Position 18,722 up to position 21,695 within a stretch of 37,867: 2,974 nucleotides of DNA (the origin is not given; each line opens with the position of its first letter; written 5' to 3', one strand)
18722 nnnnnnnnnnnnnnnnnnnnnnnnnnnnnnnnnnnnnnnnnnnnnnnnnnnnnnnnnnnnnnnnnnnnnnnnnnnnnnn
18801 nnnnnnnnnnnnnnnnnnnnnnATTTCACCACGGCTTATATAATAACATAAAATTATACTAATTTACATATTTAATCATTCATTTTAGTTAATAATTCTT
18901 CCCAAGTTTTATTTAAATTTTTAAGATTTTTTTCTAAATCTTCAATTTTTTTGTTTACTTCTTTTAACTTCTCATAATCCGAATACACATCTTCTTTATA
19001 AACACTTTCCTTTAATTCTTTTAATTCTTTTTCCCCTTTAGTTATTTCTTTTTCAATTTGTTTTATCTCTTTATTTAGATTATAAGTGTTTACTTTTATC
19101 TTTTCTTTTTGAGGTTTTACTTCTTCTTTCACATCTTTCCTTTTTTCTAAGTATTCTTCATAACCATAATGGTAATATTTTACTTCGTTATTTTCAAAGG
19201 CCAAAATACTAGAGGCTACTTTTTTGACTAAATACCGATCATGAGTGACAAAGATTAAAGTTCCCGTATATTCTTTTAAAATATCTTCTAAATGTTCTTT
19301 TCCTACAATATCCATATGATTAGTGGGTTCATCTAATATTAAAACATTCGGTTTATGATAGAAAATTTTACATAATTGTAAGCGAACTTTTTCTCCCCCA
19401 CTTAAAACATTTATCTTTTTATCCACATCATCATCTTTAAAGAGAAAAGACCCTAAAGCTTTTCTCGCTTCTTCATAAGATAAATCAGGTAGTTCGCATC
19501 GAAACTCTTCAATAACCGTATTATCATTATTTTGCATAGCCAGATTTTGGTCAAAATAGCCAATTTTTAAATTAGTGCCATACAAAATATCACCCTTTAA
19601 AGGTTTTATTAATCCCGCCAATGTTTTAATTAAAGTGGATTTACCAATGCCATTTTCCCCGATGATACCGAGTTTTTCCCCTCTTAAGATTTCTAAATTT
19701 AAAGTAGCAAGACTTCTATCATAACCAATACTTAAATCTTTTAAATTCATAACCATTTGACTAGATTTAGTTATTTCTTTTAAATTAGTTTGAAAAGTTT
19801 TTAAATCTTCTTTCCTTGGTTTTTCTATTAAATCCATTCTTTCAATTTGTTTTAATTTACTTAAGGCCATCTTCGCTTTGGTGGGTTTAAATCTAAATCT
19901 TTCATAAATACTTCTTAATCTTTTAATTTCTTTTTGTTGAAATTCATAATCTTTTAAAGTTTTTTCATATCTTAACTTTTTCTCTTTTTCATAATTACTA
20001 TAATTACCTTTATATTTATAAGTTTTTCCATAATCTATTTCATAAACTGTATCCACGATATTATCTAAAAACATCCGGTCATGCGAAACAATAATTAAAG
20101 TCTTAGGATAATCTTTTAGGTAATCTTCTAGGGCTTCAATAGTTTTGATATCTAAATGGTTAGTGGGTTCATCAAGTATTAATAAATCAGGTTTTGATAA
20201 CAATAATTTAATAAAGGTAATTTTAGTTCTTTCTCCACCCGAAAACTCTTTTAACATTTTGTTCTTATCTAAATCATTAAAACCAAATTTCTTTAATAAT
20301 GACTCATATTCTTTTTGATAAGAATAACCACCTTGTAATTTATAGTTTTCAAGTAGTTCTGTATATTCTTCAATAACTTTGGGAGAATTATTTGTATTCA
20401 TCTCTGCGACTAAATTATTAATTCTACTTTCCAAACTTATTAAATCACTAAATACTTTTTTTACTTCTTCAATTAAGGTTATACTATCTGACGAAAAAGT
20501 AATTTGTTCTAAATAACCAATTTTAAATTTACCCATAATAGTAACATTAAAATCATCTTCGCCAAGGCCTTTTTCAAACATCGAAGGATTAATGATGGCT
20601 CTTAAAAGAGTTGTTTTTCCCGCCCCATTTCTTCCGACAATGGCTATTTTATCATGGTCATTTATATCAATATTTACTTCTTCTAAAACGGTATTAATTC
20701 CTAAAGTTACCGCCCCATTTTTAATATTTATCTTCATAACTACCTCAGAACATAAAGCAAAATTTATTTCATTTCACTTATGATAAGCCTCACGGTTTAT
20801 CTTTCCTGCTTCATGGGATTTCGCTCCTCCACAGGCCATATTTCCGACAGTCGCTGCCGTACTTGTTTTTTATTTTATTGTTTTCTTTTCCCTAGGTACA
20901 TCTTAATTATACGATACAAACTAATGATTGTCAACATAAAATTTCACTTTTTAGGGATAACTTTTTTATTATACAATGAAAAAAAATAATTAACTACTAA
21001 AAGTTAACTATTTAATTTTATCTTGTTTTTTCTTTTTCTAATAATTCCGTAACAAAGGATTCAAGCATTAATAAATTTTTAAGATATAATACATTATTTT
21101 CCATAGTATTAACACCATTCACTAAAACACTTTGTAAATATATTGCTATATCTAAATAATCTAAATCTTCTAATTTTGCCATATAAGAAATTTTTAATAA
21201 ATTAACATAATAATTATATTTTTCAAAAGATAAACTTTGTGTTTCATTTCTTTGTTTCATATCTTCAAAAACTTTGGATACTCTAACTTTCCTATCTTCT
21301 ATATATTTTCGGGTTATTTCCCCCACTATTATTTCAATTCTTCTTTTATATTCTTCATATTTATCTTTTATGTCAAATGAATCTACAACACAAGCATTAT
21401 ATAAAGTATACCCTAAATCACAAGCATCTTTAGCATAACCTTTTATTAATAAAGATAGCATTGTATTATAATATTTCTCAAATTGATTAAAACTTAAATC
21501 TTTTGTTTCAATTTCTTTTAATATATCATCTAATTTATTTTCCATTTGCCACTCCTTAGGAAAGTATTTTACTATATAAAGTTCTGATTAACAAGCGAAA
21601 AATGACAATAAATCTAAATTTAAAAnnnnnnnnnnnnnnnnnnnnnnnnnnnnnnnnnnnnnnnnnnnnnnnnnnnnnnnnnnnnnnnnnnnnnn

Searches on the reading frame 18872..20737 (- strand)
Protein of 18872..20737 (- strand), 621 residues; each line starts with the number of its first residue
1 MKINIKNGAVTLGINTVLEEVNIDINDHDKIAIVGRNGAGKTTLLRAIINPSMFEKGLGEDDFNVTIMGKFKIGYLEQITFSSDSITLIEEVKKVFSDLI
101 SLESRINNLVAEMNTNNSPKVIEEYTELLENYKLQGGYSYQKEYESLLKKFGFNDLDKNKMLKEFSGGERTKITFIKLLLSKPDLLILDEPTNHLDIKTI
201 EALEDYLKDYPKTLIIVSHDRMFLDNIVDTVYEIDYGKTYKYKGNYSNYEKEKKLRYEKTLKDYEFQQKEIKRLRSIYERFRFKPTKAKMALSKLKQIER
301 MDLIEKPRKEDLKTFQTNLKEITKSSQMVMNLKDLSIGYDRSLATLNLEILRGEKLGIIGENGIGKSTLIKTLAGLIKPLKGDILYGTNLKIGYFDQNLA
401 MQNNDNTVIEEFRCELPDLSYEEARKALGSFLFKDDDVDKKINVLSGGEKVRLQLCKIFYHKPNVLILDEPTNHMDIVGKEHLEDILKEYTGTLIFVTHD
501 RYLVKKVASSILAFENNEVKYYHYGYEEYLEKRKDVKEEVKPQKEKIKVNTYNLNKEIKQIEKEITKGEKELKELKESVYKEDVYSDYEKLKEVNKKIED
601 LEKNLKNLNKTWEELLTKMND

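Call 10: search_protein_families(library=pfam, proteins=[window:18872-20737:-], max_evalue=0.001)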
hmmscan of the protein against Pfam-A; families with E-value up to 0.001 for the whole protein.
window:18872-20737:- (621 aa): 17 families
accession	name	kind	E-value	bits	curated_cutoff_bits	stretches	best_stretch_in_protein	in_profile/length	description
PF00005.33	ABC_tran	-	5.2e-48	163.6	25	2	344-473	2-137/137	ABC transporter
PF12848.13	ABC_tran_Xtn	-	1.5e-20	73.5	25.9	1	233-311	2-80/85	ABC transporter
PF13304.12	AAA_21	-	4.2e-17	63.6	27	1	149-220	222-299/304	AAA domain, putative AbiEii toxin, Type IV TA system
PF02463.25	SMC_N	-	6.1e-12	45.9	40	1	29-234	25-211/220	RecF/RecN/SMC N terminal domain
PF16326.10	ABC_tran_CTD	-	6.2e-12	46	32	1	551-615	3-67/69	ABC transporter C-terminal domain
PF13555.12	AAA_29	-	2e-08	34.3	27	0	21-49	15-43/61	P-loop containing region of AAA domain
PF13401.12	AAA_22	-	5.8e-07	30.3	27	0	358-486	10-104/130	AAA domain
PF13479.12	AAA_24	-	1.2e-05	25.7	27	0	355-377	4-23/195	AAA domain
PF05729.18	NACHT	-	3.8e-05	24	26.7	0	31-49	3-21/167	NACHT domain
PF01926.29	MMR_HSR1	-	4.9e-05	23.9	21.9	0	30-50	1-21/113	50S ribosome-binding GTPase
PF00006.31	ATP-synt_ab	-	0.00011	22.3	29.5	0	349-374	10-35/213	ATP synthase alpha/beta family, nucleotide-binding domain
PF03193.22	RsgA_GTPase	-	0.00025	21.4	30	0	309-375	62-128/174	RsgA GTPase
PF13476.12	AAA_23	-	0.00033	21.8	27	1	19-48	11-39/201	AAA domain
PF08477.19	Roc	-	0.00056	20.6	27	0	30-53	1-24/119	Ras of Complex, Roc, domain of DAPkinase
PF00910.28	RNA_helicase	-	0.00074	20.4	21.5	0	358-378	3-23/105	RNA helicase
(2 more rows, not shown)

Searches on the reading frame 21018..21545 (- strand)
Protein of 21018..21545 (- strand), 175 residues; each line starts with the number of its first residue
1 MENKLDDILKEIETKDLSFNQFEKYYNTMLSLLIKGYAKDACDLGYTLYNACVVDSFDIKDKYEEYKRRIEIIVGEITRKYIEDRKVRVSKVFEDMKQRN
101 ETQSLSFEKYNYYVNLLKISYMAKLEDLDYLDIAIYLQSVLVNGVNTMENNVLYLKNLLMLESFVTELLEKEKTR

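Call 3: search_protein_families(library=pfam, proteins=[window:21018-21545:-], max_evalue=1)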
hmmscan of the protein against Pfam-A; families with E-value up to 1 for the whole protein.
window:21018-21545:- (175 aa): 1 family
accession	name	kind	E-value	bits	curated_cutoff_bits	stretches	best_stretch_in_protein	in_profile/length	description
PF25530.1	EF-hand_SWAP70_N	-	0.077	13.5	27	1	90-129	49-91/95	Switch-associated protein 70-like, N-terminal EF-hand domain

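Call 4: search_protein_families(library=ncbifam, proteins=[window:21018-21545:-], max_evalue=1)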
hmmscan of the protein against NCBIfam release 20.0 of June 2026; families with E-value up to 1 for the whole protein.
window:21018-21545:- (175 aa): 1 family
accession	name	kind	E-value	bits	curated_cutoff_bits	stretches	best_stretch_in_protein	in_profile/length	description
NF009099.0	PRK12440.1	equivalog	0.027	13.4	693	1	91-160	284-347/397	acetate/propionate family kinase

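Call 5: search_protein_families(library=phrogs, proteins=[window:21018-21545:-], max_evalue=1)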
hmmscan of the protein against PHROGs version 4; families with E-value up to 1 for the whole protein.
window:21018-21545:- (175 aa): 3 families
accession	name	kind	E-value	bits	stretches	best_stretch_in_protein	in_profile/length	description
phrog_26735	-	unknown function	0.0096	16.9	1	43-78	33-68/71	-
phrog_24629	-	unknown function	0.023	15.4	1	77-160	61-140/172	-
phrog_33666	-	unknown function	0.28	12.4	1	84-149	47-109/112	-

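Call 6: search_protein_families(library=padloc, proteins=[window:21018-21545:-], max_evalue=1)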
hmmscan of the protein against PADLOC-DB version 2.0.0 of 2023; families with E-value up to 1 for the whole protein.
window:21018-21545:- (175 aa): 1 family
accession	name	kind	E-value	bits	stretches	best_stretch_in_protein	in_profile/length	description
PDLC01305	Cas5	-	0.0056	14.8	1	75-136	86-147/174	CAS-I-B; effector_G5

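Call 20: search_solved_structures(query=window:21018-21545:-, max_evalue=10)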
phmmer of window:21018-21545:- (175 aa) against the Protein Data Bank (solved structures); distinct sequences matched with E-value up to 10: 0.

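Call 73: find_homologous_proteins(query=window:21018-21545:-, max_evalue=0.001)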
Query window:21018-21545:- (175 aa): 3 proteins with E <= 0.001 among 72 candidates.
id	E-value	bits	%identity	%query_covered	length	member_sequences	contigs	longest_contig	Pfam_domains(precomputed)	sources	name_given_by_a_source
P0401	4.4e-101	354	97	100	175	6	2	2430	-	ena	-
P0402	1.1e-42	164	53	99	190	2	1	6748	-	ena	-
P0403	1.3e-28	118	48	83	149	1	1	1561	-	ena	-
